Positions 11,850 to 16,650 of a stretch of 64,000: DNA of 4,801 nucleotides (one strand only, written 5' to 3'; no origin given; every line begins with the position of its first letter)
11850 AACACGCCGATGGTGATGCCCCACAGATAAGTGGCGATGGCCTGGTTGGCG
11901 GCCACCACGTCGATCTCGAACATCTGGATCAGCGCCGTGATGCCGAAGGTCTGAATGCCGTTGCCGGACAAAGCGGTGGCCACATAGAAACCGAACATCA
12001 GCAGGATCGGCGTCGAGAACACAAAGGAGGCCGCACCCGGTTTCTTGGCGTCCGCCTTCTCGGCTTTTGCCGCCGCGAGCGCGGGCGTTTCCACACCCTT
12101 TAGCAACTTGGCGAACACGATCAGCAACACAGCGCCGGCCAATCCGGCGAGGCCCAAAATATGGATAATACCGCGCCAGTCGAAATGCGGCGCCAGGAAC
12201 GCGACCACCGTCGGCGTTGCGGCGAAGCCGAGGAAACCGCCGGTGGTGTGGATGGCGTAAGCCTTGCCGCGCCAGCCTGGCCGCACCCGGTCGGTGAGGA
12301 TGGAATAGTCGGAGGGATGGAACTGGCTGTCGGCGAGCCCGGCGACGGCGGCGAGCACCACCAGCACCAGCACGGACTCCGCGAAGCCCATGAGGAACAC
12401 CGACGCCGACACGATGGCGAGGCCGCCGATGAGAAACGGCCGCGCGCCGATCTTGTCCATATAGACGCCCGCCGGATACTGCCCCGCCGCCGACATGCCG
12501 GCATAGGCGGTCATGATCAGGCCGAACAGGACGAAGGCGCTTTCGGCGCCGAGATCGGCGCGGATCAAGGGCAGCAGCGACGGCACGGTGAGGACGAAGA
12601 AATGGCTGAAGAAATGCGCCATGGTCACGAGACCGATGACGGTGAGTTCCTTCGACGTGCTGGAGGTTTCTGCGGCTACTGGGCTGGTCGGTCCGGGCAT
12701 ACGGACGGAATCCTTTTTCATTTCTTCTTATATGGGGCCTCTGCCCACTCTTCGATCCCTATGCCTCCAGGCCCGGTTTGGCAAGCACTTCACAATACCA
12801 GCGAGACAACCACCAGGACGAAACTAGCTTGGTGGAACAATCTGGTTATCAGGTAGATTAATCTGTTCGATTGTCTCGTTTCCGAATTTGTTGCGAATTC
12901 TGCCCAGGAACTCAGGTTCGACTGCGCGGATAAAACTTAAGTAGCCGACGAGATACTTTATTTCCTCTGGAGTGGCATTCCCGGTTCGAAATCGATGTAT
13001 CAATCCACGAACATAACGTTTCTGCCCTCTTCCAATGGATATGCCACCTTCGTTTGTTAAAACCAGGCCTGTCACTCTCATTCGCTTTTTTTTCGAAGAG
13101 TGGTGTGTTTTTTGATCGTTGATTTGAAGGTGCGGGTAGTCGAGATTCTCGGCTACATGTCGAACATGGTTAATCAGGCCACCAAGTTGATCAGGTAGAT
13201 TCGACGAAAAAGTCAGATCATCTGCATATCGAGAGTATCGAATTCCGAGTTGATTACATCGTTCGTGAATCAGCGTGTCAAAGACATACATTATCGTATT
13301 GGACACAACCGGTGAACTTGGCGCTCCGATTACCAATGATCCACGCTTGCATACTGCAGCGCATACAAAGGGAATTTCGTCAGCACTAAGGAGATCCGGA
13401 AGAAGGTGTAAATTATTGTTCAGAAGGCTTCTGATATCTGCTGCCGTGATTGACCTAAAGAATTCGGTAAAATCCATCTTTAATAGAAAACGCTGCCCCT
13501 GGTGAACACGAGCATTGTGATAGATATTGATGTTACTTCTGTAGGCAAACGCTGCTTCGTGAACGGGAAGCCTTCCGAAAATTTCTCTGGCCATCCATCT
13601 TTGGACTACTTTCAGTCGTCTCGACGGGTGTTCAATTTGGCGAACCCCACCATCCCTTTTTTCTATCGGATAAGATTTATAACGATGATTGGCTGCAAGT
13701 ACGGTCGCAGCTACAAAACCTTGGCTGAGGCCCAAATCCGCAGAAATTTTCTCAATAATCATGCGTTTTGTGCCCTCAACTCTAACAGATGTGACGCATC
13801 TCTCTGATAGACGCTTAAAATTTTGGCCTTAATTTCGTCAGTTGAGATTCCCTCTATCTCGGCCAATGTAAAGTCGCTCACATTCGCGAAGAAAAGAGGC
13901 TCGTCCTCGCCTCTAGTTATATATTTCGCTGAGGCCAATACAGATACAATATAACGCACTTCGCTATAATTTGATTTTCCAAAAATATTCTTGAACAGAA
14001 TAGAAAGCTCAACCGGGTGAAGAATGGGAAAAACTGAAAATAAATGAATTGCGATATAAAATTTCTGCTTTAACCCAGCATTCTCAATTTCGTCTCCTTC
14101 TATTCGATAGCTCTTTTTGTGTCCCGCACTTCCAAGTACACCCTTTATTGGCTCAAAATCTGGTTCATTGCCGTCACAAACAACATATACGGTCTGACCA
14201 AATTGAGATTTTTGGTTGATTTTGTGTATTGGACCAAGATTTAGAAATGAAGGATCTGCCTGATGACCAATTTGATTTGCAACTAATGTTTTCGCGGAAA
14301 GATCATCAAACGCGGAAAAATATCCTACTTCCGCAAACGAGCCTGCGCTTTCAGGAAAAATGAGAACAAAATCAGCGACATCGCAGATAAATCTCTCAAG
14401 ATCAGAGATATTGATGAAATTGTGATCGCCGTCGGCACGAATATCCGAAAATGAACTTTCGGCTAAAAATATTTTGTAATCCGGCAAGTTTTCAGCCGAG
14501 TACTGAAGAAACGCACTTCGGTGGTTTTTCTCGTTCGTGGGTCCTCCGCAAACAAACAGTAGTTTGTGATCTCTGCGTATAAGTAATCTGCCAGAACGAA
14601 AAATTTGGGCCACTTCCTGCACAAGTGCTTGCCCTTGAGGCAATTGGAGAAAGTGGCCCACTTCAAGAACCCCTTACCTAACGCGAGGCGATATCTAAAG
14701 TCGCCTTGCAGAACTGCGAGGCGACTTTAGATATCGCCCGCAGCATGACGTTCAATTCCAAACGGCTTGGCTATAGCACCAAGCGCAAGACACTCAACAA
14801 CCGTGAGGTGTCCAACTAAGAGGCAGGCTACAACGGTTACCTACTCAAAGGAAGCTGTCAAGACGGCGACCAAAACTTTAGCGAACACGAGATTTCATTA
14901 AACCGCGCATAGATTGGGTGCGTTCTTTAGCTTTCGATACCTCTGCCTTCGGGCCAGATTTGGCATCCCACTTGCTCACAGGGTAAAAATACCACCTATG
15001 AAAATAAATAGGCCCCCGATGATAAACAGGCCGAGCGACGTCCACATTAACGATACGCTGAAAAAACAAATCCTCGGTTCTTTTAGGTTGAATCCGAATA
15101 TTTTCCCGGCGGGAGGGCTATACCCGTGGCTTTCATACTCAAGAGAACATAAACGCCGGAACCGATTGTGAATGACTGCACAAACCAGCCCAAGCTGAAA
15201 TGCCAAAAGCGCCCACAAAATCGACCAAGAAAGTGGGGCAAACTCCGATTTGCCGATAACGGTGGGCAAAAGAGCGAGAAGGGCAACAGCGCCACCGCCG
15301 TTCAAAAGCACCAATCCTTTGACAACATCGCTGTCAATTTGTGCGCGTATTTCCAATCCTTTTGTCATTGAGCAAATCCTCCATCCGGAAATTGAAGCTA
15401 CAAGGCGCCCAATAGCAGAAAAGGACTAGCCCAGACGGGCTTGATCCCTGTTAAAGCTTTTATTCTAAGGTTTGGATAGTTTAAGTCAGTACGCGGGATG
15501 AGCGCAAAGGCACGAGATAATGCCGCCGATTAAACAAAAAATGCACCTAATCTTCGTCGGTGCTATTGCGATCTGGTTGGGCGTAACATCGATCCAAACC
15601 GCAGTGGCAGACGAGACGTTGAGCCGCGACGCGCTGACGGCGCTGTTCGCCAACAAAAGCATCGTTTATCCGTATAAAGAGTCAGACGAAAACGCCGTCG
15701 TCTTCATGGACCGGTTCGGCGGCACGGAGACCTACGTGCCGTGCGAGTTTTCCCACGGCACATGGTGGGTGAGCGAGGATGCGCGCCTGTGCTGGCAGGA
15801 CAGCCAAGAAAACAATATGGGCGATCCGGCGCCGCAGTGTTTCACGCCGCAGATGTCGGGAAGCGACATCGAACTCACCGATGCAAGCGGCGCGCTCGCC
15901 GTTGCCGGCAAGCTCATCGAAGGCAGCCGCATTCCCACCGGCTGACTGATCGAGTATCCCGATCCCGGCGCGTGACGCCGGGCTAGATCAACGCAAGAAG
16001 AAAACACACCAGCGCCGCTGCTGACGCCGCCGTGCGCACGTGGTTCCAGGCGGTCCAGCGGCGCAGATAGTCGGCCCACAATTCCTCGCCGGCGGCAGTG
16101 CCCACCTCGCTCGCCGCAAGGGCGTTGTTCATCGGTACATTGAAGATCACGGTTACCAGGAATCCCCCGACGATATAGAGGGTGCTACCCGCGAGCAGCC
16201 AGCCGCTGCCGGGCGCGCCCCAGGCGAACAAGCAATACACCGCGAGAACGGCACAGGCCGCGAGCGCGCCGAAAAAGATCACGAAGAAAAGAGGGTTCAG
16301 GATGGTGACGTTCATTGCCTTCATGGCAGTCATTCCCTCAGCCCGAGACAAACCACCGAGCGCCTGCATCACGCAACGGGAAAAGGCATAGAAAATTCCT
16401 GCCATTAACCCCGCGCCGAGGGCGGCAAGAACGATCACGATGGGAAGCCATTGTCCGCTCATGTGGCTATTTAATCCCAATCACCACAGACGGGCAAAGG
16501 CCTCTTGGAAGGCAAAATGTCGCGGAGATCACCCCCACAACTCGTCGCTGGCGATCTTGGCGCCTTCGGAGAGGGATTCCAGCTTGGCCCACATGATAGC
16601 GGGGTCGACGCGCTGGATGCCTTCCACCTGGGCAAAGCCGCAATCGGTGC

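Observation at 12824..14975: Retron-like module: RT translationally coupled to an upstream effector and preceded by a structured non-coding region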

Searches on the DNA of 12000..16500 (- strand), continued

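Call 67: search_with_rna_model(model_id=R1, sources=[L003, L001, L004, L007, L009, L010, L011, L014, L029, L030, L005, L006, L018, L020, L028, L015, L050], max_evalue=10, make_alignment=true)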
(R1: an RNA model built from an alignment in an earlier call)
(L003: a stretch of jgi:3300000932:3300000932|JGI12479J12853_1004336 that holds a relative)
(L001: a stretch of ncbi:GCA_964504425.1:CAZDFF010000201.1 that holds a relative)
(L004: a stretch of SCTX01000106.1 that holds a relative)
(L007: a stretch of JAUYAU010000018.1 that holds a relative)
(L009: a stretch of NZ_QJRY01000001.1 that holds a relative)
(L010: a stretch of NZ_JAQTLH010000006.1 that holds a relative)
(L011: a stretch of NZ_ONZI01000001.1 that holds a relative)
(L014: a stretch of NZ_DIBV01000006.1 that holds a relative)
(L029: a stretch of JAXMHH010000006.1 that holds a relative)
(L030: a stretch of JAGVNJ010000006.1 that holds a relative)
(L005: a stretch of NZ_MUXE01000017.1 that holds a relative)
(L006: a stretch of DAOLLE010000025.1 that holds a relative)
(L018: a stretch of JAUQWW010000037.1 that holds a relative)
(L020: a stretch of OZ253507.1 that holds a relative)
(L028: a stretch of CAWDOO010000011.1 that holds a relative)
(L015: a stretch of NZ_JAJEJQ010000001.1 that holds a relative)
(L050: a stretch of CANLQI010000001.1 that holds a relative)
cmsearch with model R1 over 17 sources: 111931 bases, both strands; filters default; matches with E-value up to 10: 8.
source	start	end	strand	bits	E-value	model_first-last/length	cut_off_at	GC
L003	2243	2406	+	192.3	1.1e-57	1-164/164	no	0.52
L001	153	315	+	189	1.2e-56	1-164/164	no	0.49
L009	1921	2095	+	66.6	1.2e-18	1-164/164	no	0.58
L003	2331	2383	-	50.6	1.1e-13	90-142/164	no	0.53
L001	240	292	-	49.4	2.7e-13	90-142/164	no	0.55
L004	1906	2075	+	45.8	3.4e-12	1-164/164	no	0.55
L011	1642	1815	+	24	2e-05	1-164/164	no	0.47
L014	1786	1948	+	23.5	2.9e-05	1-164/164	no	0.41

Alignment A9: 8 matches aligned to the model, 215 columns, each read 5' to 3' on its own strand. Consensus structure (alignment columns), stored with it:
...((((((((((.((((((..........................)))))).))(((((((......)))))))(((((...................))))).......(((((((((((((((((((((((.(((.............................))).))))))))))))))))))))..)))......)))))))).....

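Call 68: search_with_rna_model(model_id=R1, sources=[L003, L001, L004, L007, L009, L010, L011, L014, L029, L030], max_evalue=10, filters=off, make_alignment=true)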
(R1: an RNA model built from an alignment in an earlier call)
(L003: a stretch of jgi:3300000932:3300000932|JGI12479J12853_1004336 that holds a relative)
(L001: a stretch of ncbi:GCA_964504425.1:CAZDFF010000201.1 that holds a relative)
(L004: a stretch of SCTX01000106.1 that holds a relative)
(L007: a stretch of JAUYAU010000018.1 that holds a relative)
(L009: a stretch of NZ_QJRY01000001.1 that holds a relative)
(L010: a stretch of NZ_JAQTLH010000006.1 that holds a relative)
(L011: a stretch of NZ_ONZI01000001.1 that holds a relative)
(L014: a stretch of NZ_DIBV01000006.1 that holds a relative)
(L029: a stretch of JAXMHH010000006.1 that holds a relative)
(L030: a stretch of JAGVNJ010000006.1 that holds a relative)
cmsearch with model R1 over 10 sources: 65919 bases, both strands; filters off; matches with E-value up to 10: 59.
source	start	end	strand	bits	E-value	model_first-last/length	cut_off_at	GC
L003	2243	2406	+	192.3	6.5e-58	1-164/164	no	0.52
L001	153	315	+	189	7.1e-57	1-164/164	no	0.49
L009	1921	2095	+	66.5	7.4e-19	1-164/164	no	0.58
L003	2331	2383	-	50.6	6.6e-14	90-142/164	no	0.53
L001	240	292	-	49.4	1.6e-13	90-142/164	no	0.55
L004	1906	2075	+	45.8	2e-12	1-164/164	no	0.55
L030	1918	2070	+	36.5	1.6e-09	1-164/164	no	0.43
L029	1890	2054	+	33.3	1.5e-08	1-164/164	no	0.45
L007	1838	2010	+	33.1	1.8e-08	1-164/164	no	0.32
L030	1970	2110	-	26.9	1.6e-06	1-164/164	no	0.36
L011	1642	1815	+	24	1.2e-05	1-164/164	no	0.47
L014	1786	1948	+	23.5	1.7e-05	1-164/164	no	0.41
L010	1875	2043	+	22.3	4e-05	1-164/164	no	0.35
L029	1975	2038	-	21.1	9.9e-05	82-145/164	no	0.58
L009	2005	2074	-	18.2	0.00075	89-143/164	no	0.73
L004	2000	2051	-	16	0.0038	89-143/164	no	0.67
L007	1935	1978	-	15.9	0.004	94-137/164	no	0.34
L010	1965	2021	-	14.6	0.0097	88-144/164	no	0.35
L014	1873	1935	-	14.1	0.014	83-145/164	no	0.43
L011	1855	1895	+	12.1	0.062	1-164/164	no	0.32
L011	1725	1791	-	11.2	0.11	92-139/164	no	0.58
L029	1840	1869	+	11.1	0.12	1-164/164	no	0.57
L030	6614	6646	-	10.8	0.15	100-131/164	no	0.64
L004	726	822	+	10.6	0.17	1-164/164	no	0.73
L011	4637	4672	+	9.3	0.45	1-164/164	no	0.58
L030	6614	6646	+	8.9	0.61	100-131/164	no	0.64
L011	4612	4712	-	8.5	0.81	1-164/164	no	0.57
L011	3030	3136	-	8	1.1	1-164/164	no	0.3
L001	164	195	-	8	1.1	12-43/164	no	0.41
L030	5666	5703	+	8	1.2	1-164/164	no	0.61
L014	2805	2841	+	7.2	2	1-164/164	no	0.32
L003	1046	1152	+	6.5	3.3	1-164/164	no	0.63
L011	3808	3879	+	6.4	3.5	1-164/164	no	0.32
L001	663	690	-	6.4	3.5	1-164/164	no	0.5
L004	1460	1571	+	6.2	4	1-164/164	no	0.67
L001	3678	3758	+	6.2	4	1-164/164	no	0.75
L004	1167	1201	-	6.2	4.1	98-133/164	no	0.8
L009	3286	3393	+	6.2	4.2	1-164/164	no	0.44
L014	14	115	-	6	4.5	1-164/164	no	0.31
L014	3272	3358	+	6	4.7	1-164/164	no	0.29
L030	5666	5699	-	6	4.8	1-164/164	no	0.65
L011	1853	1893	-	5.9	5.1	1-164/164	no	0.32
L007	55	132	-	5.8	5.4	1-164/164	no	0.55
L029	4450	4530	-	5.8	5.5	1-164/164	no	0.37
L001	1271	1366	-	5.8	5.5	1-164/164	no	0.41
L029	6484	6542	+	5.7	5.8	1-164/164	no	0.54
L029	1838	1867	-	5.6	6.1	1-164/164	no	0.57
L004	3847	3876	-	5.6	6.1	1-164/164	no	0.33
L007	3461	3497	+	5.6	6.2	1-164/164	no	0.24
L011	1526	1557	+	5.6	6.3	1-164/164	no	0.25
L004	2080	2131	+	5.5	6.7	1-164/164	no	0.58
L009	2101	2151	-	5.5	6.7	1-164/164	no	0.49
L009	1484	1515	+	5.5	6.9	1-164/164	no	0.69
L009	2103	2153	+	5.4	7.1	1-164/164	no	0.47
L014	203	233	+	5.3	7.7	1-164/164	no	0.32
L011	3635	3666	-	5.3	7.7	1-164/164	no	0.22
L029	6482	6540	-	5.2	8.5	1-164/164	no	0.53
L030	2185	2216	+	5.2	8.6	1-164/164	no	0.38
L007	3182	3214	-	5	9.5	1-164/164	no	0.15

Alignment A10: 59 matches aligned to the model, 319 columns, each read 5' to 3' on its own strand. Consensus structure (alignment columns), stored with it:
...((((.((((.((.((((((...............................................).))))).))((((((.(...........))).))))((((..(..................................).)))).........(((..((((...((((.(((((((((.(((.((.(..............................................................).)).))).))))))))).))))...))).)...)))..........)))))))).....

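Call 85: search_with_rna_model(model_id=R1, source=L097, max_evalue=1, filters=off, show_alignments=1)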
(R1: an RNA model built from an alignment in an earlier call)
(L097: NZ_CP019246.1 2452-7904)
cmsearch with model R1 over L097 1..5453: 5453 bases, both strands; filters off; matches with E-value up to 1: 7.
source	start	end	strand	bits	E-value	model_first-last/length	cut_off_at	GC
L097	2240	2400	+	40.2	9.3e-12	1-164/164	no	0.42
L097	2326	2374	-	11.6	0.0073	95-136/164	no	0.43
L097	2770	2805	-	7.7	0.11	1-164/164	no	0.19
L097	5030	5059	+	6.5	0.28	1-164/164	no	0.67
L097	4444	4555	-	6.4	0.3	1-164/164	no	0.5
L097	2098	2123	+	5.5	0.54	1-164/164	no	0.58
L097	287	327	-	5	0.77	1-164/164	no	0.39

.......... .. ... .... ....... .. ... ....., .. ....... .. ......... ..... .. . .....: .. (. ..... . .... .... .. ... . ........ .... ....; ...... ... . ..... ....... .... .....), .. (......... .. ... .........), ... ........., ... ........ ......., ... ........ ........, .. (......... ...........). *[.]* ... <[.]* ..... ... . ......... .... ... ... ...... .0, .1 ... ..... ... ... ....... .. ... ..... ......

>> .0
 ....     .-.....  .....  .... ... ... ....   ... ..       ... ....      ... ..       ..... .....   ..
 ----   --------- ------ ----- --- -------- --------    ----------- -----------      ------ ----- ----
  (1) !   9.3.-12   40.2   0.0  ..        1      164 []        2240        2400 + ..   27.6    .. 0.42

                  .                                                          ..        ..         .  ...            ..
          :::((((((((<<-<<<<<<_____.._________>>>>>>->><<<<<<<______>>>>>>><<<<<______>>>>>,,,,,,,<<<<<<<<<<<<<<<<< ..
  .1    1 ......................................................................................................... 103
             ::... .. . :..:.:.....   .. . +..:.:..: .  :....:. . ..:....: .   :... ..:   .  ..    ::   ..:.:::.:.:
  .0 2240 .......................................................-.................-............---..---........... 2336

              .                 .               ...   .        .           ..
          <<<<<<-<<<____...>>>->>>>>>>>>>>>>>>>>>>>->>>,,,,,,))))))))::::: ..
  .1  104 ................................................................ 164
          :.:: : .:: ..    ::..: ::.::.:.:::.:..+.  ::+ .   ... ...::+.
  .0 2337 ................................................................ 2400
